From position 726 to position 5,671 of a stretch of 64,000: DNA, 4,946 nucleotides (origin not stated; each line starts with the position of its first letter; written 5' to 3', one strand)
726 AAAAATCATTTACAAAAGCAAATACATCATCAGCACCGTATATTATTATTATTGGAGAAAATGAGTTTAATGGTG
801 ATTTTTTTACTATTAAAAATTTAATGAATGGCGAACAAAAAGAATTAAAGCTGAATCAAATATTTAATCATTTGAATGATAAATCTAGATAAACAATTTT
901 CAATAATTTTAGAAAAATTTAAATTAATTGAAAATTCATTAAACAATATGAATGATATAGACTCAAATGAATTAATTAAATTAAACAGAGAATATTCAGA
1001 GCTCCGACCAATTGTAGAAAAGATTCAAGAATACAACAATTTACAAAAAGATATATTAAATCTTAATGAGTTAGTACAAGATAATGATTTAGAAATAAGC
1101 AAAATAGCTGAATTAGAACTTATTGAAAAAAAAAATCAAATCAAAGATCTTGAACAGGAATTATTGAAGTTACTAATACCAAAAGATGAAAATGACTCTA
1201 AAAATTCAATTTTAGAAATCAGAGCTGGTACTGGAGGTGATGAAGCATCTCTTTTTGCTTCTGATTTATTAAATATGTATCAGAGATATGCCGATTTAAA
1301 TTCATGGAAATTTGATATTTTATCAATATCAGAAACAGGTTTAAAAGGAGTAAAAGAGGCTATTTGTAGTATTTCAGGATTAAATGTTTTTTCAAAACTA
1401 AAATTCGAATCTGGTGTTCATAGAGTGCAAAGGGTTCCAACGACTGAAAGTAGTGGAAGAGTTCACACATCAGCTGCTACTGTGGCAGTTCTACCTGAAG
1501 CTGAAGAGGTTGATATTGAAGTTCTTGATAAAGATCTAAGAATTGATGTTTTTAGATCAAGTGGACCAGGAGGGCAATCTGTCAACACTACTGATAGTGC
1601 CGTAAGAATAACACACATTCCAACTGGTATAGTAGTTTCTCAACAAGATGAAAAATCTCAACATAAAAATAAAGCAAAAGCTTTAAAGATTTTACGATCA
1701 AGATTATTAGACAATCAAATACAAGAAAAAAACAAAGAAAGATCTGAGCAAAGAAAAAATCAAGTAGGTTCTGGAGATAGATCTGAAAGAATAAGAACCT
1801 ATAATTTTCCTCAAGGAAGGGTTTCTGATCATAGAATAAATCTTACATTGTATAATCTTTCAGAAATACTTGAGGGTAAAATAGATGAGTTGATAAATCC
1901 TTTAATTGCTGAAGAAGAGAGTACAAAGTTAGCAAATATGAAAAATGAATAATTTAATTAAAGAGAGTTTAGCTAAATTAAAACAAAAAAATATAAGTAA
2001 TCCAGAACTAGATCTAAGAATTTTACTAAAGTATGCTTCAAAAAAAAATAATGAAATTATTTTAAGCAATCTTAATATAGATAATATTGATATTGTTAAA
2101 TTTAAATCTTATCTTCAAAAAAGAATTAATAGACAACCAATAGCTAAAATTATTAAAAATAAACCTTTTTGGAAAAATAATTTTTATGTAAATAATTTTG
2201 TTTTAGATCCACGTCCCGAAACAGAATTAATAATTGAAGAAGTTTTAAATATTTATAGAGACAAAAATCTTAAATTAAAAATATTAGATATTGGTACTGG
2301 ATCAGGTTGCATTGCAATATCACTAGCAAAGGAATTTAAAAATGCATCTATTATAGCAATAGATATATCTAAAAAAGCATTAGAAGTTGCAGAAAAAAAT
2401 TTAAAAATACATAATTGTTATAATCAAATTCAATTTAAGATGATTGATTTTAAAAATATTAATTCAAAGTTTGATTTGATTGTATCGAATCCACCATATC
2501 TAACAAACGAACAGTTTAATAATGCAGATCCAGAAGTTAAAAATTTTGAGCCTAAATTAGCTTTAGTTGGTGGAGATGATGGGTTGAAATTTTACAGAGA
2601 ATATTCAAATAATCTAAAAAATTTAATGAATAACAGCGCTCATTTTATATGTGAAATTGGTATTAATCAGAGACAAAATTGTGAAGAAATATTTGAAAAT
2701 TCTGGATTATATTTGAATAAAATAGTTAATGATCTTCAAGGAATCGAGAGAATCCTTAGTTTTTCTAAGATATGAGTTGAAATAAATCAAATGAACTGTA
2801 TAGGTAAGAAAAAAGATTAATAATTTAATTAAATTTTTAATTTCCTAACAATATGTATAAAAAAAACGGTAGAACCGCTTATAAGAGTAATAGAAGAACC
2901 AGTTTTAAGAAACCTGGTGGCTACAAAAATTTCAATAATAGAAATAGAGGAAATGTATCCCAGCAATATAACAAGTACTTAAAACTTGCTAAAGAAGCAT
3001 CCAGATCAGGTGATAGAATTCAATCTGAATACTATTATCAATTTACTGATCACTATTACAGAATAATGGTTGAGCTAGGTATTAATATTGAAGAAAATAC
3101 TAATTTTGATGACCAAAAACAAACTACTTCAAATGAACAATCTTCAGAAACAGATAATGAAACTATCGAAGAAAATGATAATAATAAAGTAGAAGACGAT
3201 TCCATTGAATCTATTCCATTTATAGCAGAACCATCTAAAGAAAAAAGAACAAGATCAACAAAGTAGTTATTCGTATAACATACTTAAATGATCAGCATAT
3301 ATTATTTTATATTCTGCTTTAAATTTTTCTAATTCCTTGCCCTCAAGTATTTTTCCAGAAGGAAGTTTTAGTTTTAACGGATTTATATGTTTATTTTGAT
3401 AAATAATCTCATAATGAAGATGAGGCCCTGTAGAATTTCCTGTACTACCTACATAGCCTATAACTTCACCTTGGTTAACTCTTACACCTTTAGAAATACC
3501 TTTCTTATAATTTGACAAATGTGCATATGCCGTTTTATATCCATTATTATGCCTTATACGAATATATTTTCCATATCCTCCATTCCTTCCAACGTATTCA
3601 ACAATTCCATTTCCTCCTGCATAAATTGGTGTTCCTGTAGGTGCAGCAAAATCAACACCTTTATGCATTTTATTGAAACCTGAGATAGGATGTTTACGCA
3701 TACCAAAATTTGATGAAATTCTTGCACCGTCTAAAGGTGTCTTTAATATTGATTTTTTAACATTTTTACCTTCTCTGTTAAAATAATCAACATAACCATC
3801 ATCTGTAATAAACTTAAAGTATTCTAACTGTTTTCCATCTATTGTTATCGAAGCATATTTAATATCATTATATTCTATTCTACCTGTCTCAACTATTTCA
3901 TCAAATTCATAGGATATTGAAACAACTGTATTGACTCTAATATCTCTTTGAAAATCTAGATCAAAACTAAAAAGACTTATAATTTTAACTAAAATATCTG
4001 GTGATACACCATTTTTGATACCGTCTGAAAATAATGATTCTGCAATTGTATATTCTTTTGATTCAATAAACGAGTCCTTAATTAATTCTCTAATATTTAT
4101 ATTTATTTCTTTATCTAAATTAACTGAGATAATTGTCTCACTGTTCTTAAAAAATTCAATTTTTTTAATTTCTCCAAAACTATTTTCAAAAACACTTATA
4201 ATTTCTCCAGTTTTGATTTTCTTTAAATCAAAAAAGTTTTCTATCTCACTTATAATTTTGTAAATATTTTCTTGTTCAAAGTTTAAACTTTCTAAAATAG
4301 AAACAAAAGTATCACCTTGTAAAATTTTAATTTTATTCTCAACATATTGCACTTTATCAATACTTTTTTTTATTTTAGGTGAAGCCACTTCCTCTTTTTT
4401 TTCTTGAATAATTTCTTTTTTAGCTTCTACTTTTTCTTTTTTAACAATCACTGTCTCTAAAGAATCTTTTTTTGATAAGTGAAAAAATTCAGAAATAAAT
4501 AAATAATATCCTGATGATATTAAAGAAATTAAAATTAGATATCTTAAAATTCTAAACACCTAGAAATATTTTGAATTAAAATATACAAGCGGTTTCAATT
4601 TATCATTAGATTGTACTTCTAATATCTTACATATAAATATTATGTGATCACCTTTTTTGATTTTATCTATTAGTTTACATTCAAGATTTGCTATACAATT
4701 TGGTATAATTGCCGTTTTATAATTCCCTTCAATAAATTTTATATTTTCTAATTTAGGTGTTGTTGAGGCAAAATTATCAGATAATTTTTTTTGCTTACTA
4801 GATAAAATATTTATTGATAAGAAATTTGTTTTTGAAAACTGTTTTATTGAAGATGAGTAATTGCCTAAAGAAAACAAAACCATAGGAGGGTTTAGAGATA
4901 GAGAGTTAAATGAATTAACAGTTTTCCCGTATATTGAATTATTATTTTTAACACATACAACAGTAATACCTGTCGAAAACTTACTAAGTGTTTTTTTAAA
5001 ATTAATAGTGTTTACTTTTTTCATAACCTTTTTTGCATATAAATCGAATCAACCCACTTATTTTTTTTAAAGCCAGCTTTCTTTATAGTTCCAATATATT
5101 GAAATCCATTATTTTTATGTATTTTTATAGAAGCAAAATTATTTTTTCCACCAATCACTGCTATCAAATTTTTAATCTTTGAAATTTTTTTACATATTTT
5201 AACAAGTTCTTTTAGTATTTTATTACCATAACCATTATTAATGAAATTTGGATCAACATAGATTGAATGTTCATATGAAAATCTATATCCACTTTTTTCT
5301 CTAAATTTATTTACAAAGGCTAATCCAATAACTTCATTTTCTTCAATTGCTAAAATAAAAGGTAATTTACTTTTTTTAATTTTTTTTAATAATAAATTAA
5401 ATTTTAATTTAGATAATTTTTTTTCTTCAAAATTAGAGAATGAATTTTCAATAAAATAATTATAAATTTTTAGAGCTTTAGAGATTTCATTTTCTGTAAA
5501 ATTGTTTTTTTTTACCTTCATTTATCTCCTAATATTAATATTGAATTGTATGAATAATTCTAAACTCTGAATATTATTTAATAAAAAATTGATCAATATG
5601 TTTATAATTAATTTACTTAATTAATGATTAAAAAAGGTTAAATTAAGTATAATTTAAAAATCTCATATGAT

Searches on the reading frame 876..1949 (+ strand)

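Call 41: search_protein_families(library=ncbifam, proteins=[window:876-1949:+], max_evalue=0.00001)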
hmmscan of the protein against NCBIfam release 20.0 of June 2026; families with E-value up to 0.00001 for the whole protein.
window:876-1949:+ (358 aa): 5 families
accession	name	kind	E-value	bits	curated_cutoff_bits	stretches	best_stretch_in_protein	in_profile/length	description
NF001859.2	PRK00591.1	equivalog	1e-152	508.3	400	1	11-352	4-347/347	peptide chain release factor 1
TIGR00019.1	prfA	equivalog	1.6e-149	497.7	423.25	1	7-357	9-360/361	peptide chain release factor 1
TIGR00020.2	prfB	exception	5.8e-84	282.1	370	1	29-342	39-350/353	peptide chain release factor 2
TIGR03072.1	release_prfH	equivalog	3.2e-28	98.6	166.65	1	113-296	3-183/200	peptide chain release factor H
NF006718.0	PRK09256.1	equivalog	2.7e-09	36.8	100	1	214-246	10-42/140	alternative ribosome rescue aminoacyl-tRNA hydrolase ArfB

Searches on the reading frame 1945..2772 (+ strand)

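Call 41: search_protein_families(library=ncbifam, proteins=[window:1945-2772:+], max_evalue=0.00001)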
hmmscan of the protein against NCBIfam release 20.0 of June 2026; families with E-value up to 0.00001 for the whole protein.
window:1945-2772:+ (276 aa): 30 families (the best 25 are shown)
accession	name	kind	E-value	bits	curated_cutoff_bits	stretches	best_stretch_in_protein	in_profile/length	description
TIGR03534.1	RF_mod_PrmC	equivalog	2.4e-74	250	199.1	1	24-271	2-252/253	peptide chain release factor N(5)-glutamine methyltransferase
TIGR00536.1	hemK_fam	subfamily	2e-66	224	115.5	1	4-270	6-277/286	HemK family protein methyltransferase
NF002421.0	PRK01544.1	equivalog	2.1e-52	178.6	567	2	110-276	139-307/524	bifunctional peptide chain release factor N(5)-glutamine methyltransferase PrmC/tRNA (guanosine(46)-N7)-methyltransferase TrmB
TIGR03533.1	L3_gln_methyl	equivalog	1.6e-45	155.7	229.7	1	49-250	60-262/284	50S ribosomal protein L3 N(5)-glutamine methyltransferase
NF011529.0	PRK14968.1-3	equivalog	1.7e-24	86.4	162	1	83-262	13-181/198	putative methyltransferase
TIGR03704.1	PrmC_rel_meth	equivalog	1.8e-24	86.6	248.8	1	54-259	31-237/251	putative protein N(5)-glutamine methyltransferase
TIGR00537.1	hemK_rel_arch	hypoth_equivalog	2.2e-16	60.1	87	1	95-233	9-135/179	HemK2/MTQ2 family protein methyltransferase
NF011530.0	PRK14968.1-4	equivalog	7e-15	54.9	243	1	83-263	16-183/202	putative methyltransferase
NF007023.0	PRK09489.1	equivalog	2.8e-12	46.4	295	1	106-186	193-272/342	16S rRNA (guanine(1207)-N(2))-methyltransferase RsmC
TIGR02072.1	BioC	equivalog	3.2e-12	46.8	184.95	1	105-182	28-104/244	malonyl-ACP O-methyltransferase BioC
NF047853.1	tRm6a37MtseTrmN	equivalog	3.4e-12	46.6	350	1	111-188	45-127/244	tRNA(1)(Val) (adenine(37)-N(6))-methyltransferase TrmN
NF011527.0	PRK14968.1-1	equivalog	6.9e-12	45.5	242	1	83-262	11-176/192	putative methyltransferase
TIGR02021.1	BchM-ChlM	equivalog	2.6e-11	43.3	158.9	1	98-181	42-124/218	magnesium protoporphyrin IX methyltransferase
NF001785.0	PRK00517.2-2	equivalog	2.2e-10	40.2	188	1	93-182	132-218/282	50S ribosomal protein L11 methyltransferase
TIGR01983.1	UbiG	equivalog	6.7e-10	38.6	102.95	1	105-180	45-121/228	bifunctional 2-polyprenyl-6-hydroxyphenol methylase/3-demethylubiquinol 3-O-methyltransferase UbiG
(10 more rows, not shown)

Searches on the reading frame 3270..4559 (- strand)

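Call 41: search_protein_families(library=ncbifam, proteins=[window:3270-4559:-], max_evalue=0.00001)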
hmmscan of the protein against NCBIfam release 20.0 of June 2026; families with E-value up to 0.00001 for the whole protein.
window:3270-4559:- (430 aa): 15 families
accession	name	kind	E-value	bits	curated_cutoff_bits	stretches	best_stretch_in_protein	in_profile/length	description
NF053824.1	PdgNdpepShyC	equivalog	5.2e-63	213.4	700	1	26-417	28-412/429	peptidoglycan DD-endopeptidase ShyC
NF053825.1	PdgNdpepShyA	equivalog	7.2e-50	169.9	700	1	49-417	44-412/425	peptidoglycan DD-endopeptidase ShyA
NF008652.0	PRK11649.1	equivalog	1.4e-47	162.3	341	1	28-419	48-431/439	murein DD-endopeptidase MepM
NF052336.1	PdgHdaseHSB100310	equivalog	3.7e-23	82.4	500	1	280-390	42-146/316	peptidoglycan hydrolase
NF052530.1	Heli_ShapePgp3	exception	6.6e-20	71.3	300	1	269-397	138-263/270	peptidoglycan metallopeptidase Pgp3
NF040883.1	amid_act_ActS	equivalog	3.3e-18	65.8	375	1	298-402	135-237/242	amidase activator ActS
NF050804.1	CellDivDipMCaul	equivalog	5.1e-18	65.2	900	1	274-388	509-616/634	cell division endopeptidase DipM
NF008123.1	PRK10871.1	equivalog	6.2e-16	58.8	311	1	299-397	265-361/365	murein hydrolase activator NlpD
NF041208.1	celldiv_DipM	equivalog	3.3e-15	56.2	740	1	275-396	301-415/419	cell division endopeptidase DipM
NF052529.1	PG_M23_Pgp6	exception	1.5e-12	46.9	600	1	296-394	332-428/452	peptidoglycan metallopeptidase Pgp6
NF053738.1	S2SprSpoIIQBc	equivalog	4.9e-11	42.7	250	1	298-396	121-221/232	stage II sporulation protein SpoIIQ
NF047755.1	LIC_10271_M23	exception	7.5e-08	32.4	180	1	298-394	116-205/207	LIC_10271 family cell wall hydrolase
NF047657.1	CellWlHdaseLepto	equivalog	2.3e-07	30.5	400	1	263-372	85-199/221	hypothetical protein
NF008644.1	PRK11637.1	equivalog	4e-07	29.3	270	1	298-395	285-380/385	murein hydrolase activator EnvC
NF004799.0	PRK06148.1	subfamily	4.2e-07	28.3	1128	1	296-389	438-541/1015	hypothetical protein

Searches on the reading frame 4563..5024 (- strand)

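Call 41: search_protein_families(library=ncbifam, proteins=[window:4563-5024:-], max_evalue=0.00001)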
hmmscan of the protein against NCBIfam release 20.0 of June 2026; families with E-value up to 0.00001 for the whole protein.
window:4563-5024:- (154 aa): 8 families
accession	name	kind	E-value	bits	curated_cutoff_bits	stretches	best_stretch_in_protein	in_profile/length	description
NF045919.1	HphnlacHdxRed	equivalog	2e-33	115.8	340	1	3-153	4-155/309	p-hydroxyphenylacetate 3-hydroxylase reductase component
NF045733.1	StyMonoxStyB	equivalog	4.3e-31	107.9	200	1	7-153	2-146/150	styrene monooxygenase NADH-dependent flavin reductase subunit StyB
NF052639.1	FlvnRedFerAPor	equivalog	1.7e-28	99.3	260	1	7-153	5-152/158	flavin reductase FerA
NF045630.1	monooxsub_HsaB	equivalog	5.9e-25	88.1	230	1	3-153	4-156/186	3-hydroxy-9,10-secoandrosta-1,3,5(10)-triene-9,17-dione monooxygenase reductase subunit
NF042921.1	HpaC_Thermus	equivalog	5.9e-25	88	200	1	8-153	4-146/150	4-hydroxyphenylacetate 3-monooxygenase reductase subunit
TIGR02296.1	HpaC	equivalog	1.7e-18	67.1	205.95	1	9-153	1-150/154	4-hydroxyphenylacetate 3-monooxygenase, reductase component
TIGR03615.1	RutF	equivalog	3.8e-17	62.7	254.75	1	5-153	2-153/156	NADH-dependent FMN reductase RutF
NF012030.0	PRK15486.1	equivalog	9.6e-08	32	315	1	7-153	8-159/170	4-hydroxyphenylacetate 3-monooxygenase reductase subunit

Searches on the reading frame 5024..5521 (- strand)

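Call 41: search_protein_families(library=ncbifam, proteins=[window:5024-5521:-], max_evalue=0.00001)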
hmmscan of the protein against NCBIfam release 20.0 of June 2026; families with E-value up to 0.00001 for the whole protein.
window:5024-5521:- (166 aa): 5 families
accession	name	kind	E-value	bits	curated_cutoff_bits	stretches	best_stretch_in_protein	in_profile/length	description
NF040504.1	resist_ArsN1b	equivalog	6.9e-26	91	210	1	14-166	10-159/159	arsinothricin resistance N-acetyltransferase ArsN1 family B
NF040503.1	resist_ArsN1a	equivalog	8e-20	71.2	170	1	9-164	5-157/159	arsinothricin resistance N-acetyltransferase ArsN1 family A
NF040502.1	PPT_acetyltrans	equivalog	9.1e-19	67.8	300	1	9-165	14-167/183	phosphinothricin N-acetyltransferase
NF007527.0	PRK10140.1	equivalog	8.4e-08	32.2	236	1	61-164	59-160/162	N-acetyltransferase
TIGR03585.1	PseH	equivalog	5.7e-06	26.5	93.1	1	55-163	53-156/156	UDP-4-amino-4,6-dideoxy-N-acetyl-beta-L-altrosamine N-acetyltransferase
